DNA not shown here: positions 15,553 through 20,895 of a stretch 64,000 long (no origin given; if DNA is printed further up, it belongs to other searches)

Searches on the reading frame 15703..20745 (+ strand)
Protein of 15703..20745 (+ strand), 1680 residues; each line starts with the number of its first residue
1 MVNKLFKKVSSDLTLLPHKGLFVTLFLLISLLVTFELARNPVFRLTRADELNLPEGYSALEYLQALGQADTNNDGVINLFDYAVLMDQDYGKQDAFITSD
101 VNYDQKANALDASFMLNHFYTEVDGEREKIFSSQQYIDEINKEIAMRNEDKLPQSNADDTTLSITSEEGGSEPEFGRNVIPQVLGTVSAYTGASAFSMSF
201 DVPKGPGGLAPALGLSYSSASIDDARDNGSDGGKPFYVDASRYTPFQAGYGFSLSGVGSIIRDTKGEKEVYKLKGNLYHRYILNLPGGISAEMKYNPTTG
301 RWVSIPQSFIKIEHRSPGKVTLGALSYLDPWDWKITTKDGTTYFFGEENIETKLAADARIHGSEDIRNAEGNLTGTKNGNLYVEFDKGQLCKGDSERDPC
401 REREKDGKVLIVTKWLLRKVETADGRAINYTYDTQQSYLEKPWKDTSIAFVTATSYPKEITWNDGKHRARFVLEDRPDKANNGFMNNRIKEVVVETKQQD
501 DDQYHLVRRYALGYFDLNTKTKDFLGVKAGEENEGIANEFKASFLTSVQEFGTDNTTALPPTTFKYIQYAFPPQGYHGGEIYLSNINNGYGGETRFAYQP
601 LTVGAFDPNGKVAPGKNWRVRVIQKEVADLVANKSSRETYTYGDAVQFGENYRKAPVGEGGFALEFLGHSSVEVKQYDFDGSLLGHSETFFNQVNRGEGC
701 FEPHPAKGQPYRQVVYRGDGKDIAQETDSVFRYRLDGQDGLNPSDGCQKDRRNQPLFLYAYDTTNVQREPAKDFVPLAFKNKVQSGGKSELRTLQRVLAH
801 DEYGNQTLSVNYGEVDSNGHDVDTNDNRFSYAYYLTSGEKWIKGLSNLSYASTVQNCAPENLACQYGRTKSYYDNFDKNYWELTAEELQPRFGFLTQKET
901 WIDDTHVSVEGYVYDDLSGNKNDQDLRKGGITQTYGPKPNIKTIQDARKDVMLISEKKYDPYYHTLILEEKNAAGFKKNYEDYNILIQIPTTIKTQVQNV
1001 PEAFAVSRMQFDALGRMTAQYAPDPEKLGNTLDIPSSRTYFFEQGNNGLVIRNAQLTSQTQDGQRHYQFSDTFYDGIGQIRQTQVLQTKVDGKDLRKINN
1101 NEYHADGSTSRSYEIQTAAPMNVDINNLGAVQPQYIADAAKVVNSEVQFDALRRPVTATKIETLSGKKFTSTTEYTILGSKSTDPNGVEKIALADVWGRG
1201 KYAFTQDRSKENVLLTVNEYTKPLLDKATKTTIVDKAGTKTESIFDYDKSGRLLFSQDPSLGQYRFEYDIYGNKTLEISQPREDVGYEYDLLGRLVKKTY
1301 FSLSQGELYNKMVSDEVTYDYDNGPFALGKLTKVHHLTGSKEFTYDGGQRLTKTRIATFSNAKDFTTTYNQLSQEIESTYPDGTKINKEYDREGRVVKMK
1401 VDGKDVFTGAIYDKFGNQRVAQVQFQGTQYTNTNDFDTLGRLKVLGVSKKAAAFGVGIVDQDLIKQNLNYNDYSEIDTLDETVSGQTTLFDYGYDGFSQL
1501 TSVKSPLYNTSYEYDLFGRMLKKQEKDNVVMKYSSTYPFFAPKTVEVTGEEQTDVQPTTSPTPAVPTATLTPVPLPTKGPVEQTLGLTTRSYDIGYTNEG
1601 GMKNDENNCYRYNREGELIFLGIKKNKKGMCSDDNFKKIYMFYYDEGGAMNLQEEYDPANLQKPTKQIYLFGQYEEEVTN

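Call 6: search_protein_families(library=pfam, proteins=[window:15703-20745:+], max_evalue=1)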
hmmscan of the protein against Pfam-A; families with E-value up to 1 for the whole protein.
window:15703-20745:+ (1680 aa): 4 families
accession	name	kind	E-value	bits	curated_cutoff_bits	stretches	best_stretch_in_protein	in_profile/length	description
PF05593.20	RHS_repeat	-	6.3e-11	42.8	22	2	1494-1522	1-30/38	RHS Repeat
PF00404.24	Dockerin_1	-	0.0017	19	22.9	1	69-118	2-55/57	Dockerin type I domain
PF03534.18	SpvB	-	0.038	13.6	22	0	411-478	156-228/287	Salmonella virulence plasmid 65kDa B protein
PF13202.12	EF-hand_5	-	0.091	12.7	25.9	0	64-79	2-18/25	EF hand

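Call 54: search_protein_families(library=ncbifam, proteins=[window:15703-20745:+], max_evalue=0.1)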
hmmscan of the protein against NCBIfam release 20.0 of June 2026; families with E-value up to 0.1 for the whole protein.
window:15703-20745:+ (1680 aa): 2 families
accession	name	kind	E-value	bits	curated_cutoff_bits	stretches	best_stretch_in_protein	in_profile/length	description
TIGR01643.1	YD_repeat_2x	repeat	2.2e-11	43.8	15.8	0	1494-1521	1-29/42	YD repeat-containing protein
NF047459.1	LA_3150_fam_lipo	equivalog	0.035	14.3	70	1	1388-1438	38-87/144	LA_3150 family lipoprotein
